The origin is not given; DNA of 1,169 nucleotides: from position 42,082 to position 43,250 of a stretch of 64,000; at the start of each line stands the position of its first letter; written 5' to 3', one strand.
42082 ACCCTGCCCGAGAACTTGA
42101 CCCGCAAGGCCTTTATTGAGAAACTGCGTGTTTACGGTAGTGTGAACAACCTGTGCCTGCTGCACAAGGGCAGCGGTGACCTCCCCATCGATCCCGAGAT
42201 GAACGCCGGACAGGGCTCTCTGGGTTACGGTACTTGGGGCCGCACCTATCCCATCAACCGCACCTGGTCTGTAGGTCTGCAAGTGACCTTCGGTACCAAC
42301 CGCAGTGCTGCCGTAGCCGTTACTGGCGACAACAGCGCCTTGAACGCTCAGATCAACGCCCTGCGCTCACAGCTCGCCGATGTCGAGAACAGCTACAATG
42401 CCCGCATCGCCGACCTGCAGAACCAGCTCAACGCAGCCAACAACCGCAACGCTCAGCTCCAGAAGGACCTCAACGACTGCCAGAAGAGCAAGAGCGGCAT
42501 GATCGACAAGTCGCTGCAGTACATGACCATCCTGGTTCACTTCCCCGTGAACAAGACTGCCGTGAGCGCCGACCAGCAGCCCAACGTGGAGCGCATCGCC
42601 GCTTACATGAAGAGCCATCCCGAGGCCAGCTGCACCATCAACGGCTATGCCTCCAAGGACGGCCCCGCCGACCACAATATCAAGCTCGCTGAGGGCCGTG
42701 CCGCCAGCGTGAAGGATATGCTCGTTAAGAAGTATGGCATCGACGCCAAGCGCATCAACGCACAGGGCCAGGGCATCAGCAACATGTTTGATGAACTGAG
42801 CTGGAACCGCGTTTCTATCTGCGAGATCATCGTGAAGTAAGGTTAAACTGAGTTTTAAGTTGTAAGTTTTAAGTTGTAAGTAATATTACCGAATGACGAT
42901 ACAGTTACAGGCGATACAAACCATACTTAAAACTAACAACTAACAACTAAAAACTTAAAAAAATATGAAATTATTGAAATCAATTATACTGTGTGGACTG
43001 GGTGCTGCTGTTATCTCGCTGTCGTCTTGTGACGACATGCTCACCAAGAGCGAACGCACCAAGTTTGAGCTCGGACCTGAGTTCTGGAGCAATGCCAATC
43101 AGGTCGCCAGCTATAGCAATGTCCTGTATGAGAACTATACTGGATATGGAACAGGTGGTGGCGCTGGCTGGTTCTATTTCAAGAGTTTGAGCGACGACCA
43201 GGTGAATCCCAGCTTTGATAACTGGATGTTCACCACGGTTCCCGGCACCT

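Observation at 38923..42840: SusC-like TonB-dependent transporter fused in frame to a periplasmic coiled-coil + OmpA-like peptidoglycan-binding module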

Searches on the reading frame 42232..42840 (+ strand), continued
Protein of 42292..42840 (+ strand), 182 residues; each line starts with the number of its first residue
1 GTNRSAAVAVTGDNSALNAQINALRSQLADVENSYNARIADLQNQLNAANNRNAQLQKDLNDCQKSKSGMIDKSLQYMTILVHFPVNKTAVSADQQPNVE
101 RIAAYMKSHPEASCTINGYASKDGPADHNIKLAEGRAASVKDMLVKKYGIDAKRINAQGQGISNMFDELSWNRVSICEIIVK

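Call 22: search_protein_families(library=pfam, proteins=[P0095, P0097, P0098, P0099, P0101, P0093, P0094, P0208], max_evalue=0.001)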
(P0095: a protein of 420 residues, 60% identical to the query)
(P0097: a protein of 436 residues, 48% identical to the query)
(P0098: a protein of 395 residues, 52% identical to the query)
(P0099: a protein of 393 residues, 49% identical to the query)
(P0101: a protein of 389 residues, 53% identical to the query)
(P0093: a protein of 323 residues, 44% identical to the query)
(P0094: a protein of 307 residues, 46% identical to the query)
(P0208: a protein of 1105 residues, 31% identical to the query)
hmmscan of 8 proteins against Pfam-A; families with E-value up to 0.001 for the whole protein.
P0095 (420 aa): 2 families
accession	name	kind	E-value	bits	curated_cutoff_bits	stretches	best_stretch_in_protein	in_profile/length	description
PF00691.25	OmpA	-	2.6e-15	57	27.2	1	321-402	2-84/98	OmpA family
PF05359.17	DUF748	-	0.00051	18.6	50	0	276-392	923-1037/1037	Domain of Unknown Function (DUF748)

P0097 (436 aa): 3 families
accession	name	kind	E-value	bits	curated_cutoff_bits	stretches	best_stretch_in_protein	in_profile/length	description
PF00691.25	OmpA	-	1.9e-15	57.4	27.2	1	336-415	2-82/98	OmpA family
PF05359.17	DUF748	-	2.9e-05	22.8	50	0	332-379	879-926/1037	Domain of Unknown Function (DUF748)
PF09581.16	Spore_III_AF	-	0.00083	19.9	28.3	0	259-408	56-183/185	Stage III sporulation protein AF (Spore_III_AF)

P0098 (395 aa): 1 family
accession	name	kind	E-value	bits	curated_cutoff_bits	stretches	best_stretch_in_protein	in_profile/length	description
PF00691.25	OmpA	-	8.8e-17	61.7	27.2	1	298-378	2-83/98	OmpA family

P0099 (393 aa): 2 families
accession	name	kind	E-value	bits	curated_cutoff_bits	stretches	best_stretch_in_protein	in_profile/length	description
PF00691.25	OmpA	-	7e-14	52.4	27.2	1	293-374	1-83/98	OmpA family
PF16331.10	TolA_bind_tri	-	0.0008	19.9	30.1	0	227-273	21-67/76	TolA binding protein trimerisation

P0101 (389 aa): 2 families
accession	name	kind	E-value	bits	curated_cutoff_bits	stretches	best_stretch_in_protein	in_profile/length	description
PF00691.25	OmpA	-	2.4e-15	57.1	27.2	1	289-369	1-82/98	OmpA family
PF05359.17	DUF748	-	0.00054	18.6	50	0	337-361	1013-1037/1037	Domain of Unknown Function (DUF748)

P0093 (323 aa): 1 family
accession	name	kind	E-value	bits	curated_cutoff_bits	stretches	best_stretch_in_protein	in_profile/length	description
PF00691.25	OmpA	-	3.7e-22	78.9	27.2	2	111-195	1-85/98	OmpA family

P0094 (307 aa): 1 family
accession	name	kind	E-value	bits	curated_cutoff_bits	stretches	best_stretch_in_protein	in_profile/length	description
PF00691.25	OmpA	-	6.3e-23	81.4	27.2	2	94-172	2-81/98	OmpA family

P0208 (1105 aa): 3 families
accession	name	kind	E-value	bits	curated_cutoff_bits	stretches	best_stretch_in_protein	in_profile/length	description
PF00691.25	OmpA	-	3.3e-68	226.6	27.2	3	650-742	2-96/98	OmpA family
PF07676.18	PD40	-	2.9e-13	49.8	20.9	2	302-337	4-37/38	WD40-like Beta Propeller Repeat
PF05359.17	DUF748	-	1.6e-06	26.9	50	0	810-850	881-921/1037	Domain of Unknown Function (DUF748)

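Call 23: search_solved_structures(query=window:42292-42837:+, max_evalue=0.001, show_alignments=2)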
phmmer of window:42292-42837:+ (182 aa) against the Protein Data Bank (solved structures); distinct sequences matched with E-value up to 0.001: 26.
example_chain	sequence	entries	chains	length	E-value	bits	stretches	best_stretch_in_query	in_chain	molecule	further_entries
5u1h_A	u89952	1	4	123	7.6e-13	52.8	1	80-164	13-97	Outer membrane porin F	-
3td3_A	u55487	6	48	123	3.6e-11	47.3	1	78-160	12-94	Outer membrane protein omp38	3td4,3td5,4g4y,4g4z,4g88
9uu2_A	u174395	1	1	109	5.7e-11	46.7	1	82-179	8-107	Major outer membrane protein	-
2k1s_A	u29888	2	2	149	1.1e-06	32.7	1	98-165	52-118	Inner membrane lipoprotein yiaD | Probable lipoprotein YiaD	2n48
4pwt_A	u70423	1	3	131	2.1e-06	31.9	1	75-159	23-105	Peptidoglycan-associated lipoprotein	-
9v99_A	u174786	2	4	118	2.4e-06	31.7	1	79-164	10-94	Outer membrane beta-barrel domain-containing protein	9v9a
4r40_B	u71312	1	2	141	2.4e-06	31.6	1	75-159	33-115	Peptidoglycan-associated lipoprotein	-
9rle_P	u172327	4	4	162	3.1e-06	31.3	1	74-160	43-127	Peptidoglycan-associated lipoprotein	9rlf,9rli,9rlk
1oap_A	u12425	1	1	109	4.2e-06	30.9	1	81-160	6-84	PEPTIDOGLYCAN-ASSOCIATED LIPOPROTEIN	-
2hqs_H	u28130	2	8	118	4.5e-06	30.8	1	80-160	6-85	Peptidoglycan-associated lipoprotein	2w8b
5lkw_A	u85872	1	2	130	6.1e-06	30.3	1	82-172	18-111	Putative OmpA family lipoprotein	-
5n2c_A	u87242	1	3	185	6.2e-06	30.3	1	64-171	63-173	Putative OmpA family lipoprotein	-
9v9b_A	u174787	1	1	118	1.2e-05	29.4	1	79-164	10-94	Outer membrane beta-barrel domain-containing protein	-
5nhx_A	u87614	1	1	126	1.4e-05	29.2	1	82-166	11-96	Outer membrane protein A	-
2mqe_A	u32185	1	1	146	6.9e-05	26.9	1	82-165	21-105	OmpA domain protein transmembrane region-containing protein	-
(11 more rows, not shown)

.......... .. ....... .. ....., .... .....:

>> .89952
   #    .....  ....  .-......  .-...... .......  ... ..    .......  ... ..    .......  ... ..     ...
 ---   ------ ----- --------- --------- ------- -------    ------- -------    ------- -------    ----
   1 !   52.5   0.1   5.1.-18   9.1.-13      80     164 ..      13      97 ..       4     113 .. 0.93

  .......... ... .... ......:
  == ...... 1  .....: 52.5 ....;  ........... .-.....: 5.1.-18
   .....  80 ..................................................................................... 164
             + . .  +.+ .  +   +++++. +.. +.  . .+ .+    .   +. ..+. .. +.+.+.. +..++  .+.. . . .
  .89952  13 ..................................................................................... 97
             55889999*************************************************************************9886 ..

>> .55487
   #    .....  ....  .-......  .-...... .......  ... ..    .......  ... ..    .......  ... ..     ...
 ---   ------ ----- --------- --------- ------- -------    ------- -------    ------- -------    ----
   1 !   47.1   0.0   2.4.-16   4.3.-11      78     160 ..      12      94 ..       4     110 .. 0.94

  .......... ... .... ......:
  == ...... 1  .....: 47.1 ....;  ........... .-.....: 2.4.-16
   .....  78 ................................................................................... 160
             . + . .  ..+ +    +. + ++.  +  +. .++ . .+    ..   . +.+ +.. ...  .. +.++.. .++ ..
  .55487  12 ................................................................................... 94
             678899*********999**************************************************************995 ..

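Call 37: predict_structure(alignment_id=A2)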
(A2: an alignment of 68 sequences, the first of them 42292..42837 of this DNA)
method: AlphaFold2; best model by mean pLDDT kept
length: 182 residues; sequences in the alignment: 68
mean_pLDDT: 88.0   pTM: 0.58
mean pLDDT of the five models: 88.0, 83.6, 82.6, 81.9, 80.3
residues with pLDDT >= 90: 128; 70-90: 30; 50-70: 13; < 50: 11
segments of 3 or more residues with pLDDT < 50: 1-10
pLDDT, mean of each block of 10 residues (from residue 1): 44 79 96 96 97 95 70 68 95 96 95 96 89 97 98 97 85 93 78
secondary structure, 60 per line:
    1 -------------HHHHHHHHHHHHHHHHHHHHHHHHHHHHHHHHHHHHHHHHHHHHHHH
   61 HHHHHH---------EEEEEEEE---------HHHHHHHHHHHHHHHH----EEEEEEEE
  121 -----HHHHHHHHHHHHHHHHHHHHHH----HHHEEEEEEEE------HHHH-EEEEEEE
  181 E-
elements in order: H14-66 E76-83 H93-108 E113-120 H126-147 E155-162 H169-172 E174-181

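Call 41: fold_search(model_id=the predicted structure, library=pdb)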
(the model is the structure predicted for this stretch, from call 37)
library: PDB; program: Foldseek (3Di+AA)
matches with E <= 10: 757; with E <= 0.001: 110
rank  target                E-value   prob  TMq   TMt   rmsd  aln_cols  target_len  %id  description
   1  3td3_A                1.5e-12  1.00  0.56  0.83   1.4       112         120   28  Crystal structure of OmpA-like domain from Acinetobacter baumannii in complex with glycine (released 2011-10-26)
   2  5u1h_C                2.1e-12  1.00  0.55  0.81   2.1       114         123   29  Crystal structure of the C-terminal peptidoglycan binding domain of OprF (PA1777) from Pseudomonas aeruginosa (released 2017-01-11)
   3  5u1h_A                2.7e-12  1.00  0.56  0.82   1.5       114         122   29  Crystal structure of the C-terminal peptidoglycan binding domain of OprF (PA1777) from Pseudomonas aeruginosa (released 2017-01-11)
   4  3td3_H                6.2e-12  1.00  0.55  0.82   2.2       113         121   29  Crystal structure of OmpA-like domain from Acinetobacter baumannii in complex with glycine (released 2011-10-26)
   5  3td3_D                8.5e-12  1.00  0.56  0.82   1.4       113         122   27  Crystal structure of OmpA-like domain from Acinetobacter baumannii in complex with glycine (released 2011-10-26)
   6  3td5_A                8.5e-12  1.00  0.54  0.81   2.7       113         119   31  Crystal structure of OmpA-like domain from Acinetobacter baumannii in complex with L-Ala-gamma-D-Glu-m-DAP-D-Ala-D-Ala (released 2011-10-26)
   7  3td4_B                2.5e-11  1.00  0.54  0.78   5.4       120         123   31  Crystal structure of OmpA-like domain from Acinetobacter baumannii in complex with diaminopimelate (released 2011-10-26)
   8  9uu2                  3.7e-10  1.00  0.56  0.92   1.4       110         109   32  Outer membrane protein OmpA-c-like domain (released 2025-10-01)
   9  4rha_A                2.7e-09  1.00  0.51  0.69   3.2       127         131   23  Structure of the C-terminal domain of outer-membrane protein OmpA from Salmonella enterica subsp. enterica serovar Typ (released 2014-10-29)
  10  4rha_B                1.1e-08  1.00  0.49  0.67   3.3       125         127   24  Structure of the C-terminal domain of outer-membrane protein OmpA from Salmonella enterica subsp. enterica serovar Typ (released 2014-10-29)
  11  4g4v                  1.3e-08  1.00  0.47  0.75   2.9       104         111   21  Crystal structure of peptidoglycan-associated lipoprotein from Acinetobacter baumannii (released 2013-07-24)
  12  5n2c_A                1.5e-08  1.00  0.48  0.72   2.9       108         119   24  Crystal structure of the peptidoglycan-associated lipoprotein from Burkholderia cenocepacia (released 2017-07-26)
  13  1oap                  1.8e-08  1.00  0.48  0.77   3.0       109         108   26  Mad structure of the periplasmique domain of the Escherichia coli PAL protein (released 2004-02-13)
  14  6top_A                2.4e-08  1.00  0.50  0.59   5.1       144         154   19  Structure of the PorE C-terminal domain, a protein of T9SS from Porphyromonas gingivalis (released 2020-06-17)
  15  4b5c_C                2.4e-08  1.00  0.48  0.71   2.9       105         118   25  Crystal structure of the peptidoglycan-associated lipoprotein from Burkholderia pseudomallei (released 2013-08-14)
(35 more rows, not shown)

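Call 60: find_encoding_contigs(protein=P0095, flank=3000, max_places=3)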
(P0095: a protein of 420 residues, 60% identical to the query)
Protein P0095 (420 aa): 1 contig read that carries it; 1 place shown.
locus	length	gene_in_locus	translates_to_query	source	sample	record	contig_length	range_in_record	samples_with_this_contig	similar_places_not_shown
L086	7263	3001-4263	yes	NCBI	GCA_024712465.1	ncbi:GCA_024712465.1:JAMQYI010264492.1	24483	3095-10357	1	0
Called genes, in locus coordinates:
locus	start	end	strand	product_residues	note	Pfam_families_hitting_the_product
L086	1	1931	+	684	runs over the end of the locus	PF13589:HATPase_c_3, PF02518:HATPase_c, PF00183:HSP90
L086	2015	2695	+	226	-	PF00404:Dockerin_1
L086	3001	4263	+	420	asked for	PF00691:OmpA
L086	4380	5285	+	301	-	-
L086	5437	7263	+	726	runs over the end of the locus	PF26550:Tricorn_2nd (faint), PF00930:DPPIV_N, PF02129:Peptidase_S15 (weak), PF00326:Peptidase_S9, PF01738:DLH (weak), PF12146:Hydrolase_4 (faint)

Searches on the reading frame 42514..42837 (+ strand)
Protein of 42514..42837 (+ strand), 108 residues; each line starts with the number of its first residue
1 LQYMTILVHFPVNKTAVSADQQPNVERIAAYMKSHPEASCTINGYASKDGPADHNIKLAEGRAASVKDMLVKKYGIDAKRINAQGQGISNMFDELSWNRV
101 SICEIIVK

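Call 53: search_solved_structures(query=window:42514-42837:+, max_evalue=0.001, show_alignments=5)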
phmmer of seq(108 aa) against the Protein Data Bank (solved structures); distinct sequences matched with E-value up to 0.001: 31.
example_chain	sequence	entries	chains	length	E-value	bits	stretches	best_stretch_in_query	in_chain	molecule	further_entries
5u1h_A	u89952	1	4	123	2.6e-13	54.1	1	7-90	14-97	Outer membrane porin F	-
3td3_A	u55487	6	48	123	1.5e-11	48.4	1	4-86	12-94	Outer membrane protein omp38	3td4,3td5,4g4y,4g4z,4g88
9uu2_A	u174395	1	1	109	1.8e-11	48.2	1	8-105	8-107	Major outer membrane protein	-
2k1s_A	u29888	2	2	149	6.3e-07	33.6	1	25-91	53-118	Inner membrane lipoprotein yiaD | Probable lipoprotein YiaD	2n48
9v99_A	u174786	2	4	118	1.1e-06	32.8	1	6-90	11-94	Outer membrane beta-barrel domain-containing protein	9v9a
1oap_A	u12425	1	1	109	1.4e-06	32.4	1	7-87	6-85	PEPTIDOGLYCAN-ASSOCIATED LIPOPROTEIN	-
2hqs_H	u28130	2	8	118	1.6e-06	32.3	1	7-87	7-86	Peptidoglycan-associated lipoprotein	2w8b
4pwt_A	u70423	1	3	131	1.9e-06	32.1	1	7-85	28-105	Peptidoglycan-associated lipoprotein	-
4r40_B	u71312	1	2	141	2.2e-06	31.8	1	7-85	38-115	Peptidoglycan-associated lipoprotein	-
5lkw_A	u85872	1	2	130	2.6e-06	31.6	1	8-97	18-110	Putative OmpA family lipoprotein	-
9rle_P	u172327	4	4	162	3.1e-06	31.3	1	7-86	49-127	Peptidoglycan-associated lipoprotein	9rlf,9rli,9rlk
5nhx_A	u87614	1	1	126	5.3e-06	30.6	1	9-92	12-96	Outer membrane protein A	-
5n2c_A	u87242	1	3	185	5.5e-06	30.6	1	8-97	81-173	Putative OmpA family lipoprotein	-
9v9b_A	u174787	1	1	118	5.7e-06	30.5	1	6-90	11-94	Outer membrane beta-barrel domain-containing protein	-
2mqe_A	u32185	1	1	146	2.8e-05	28.3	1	9-91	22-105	OmpA domain protein transmembrane region-containing protein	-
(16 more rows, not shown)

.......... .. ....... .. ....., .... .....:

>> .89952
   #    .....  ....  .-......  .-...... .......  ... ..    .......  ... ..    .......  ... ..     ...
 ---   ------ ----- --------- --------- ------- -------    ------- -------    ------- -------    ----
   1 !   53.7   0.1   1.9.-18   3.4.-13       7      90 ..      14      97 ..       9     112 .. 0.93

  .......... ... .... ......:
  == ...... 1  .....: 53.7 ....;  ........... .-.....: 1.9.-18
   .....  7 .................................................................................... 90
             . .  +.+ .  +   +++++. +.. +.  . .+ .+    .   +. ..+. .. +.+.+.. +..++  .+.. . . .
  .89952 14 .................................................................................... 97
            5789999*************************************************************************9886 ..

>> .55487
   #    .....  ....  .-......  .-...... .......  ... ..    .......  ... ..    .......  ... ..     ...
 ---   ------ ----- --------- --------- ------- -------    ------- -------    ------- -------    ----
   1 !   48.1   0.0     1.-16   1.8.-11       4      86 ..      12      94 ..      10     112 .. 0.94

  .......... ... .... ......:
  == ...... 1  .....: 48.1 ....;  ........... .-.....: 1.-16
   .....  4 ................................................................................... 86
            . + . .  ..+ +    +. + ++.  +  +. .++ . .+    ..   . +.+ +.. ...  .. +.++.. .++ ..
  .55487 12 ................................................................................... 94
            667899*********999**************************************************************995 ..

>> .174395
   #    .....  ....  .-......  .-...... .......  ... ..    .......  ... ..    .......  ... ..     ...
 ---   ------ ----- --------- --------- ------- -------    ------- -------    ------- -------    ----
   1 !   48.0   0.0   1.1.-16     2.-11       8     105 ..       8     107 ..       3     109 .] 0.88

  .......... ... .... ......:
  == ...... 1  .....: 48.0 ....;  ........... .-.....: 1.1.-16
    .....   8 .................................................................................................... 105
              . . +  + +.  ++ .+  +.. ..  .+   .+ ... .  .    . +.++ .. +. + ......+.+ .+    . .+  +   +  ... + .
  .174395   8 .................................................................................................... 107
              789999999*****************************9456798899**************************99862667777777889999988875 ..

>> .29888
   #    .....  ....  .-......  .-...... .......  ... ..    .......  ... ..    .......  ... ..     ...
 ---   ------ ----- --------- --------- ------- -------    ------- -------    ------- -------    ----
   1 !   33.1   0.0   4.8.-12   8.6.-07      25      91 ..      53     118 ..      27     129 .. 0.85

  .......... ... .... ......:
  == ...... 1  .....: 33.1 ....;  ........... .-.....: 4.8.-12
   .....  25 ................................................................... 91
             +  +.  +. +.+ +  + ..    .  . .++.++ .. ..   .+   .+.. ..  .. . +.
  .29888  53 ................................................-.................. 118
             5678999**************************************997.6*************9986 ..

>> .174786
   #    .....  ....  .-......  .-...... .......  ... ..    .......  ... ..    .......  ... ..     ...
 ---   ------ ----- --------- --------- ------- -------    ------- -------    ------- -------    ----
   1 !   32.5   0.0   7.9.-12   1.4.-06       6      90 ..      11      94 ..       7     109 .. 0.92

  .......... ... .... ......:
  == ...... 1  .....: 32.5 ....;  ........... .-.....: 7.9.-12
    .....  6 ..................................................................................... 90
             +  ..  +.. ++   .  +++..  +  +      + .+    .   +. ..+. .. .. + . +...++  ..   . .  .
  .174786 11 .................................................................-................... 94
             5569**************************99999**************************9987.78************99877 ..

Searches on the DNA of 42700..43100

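Call 65: search_rna_families(source=window, start=42700, end=43100, threshold=evalue, max_evalue=1)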
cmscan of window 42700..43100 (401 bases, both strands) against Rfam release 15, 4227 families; matches with E-value up to 1: 1.
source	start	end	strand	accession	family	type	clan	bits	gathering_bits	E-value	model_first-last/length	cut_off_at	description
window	42858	42941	+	RF00828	mir-75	Gene; miRNA;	-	17.3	60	0.75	21-71/92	no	mir-75 microRNA precursor family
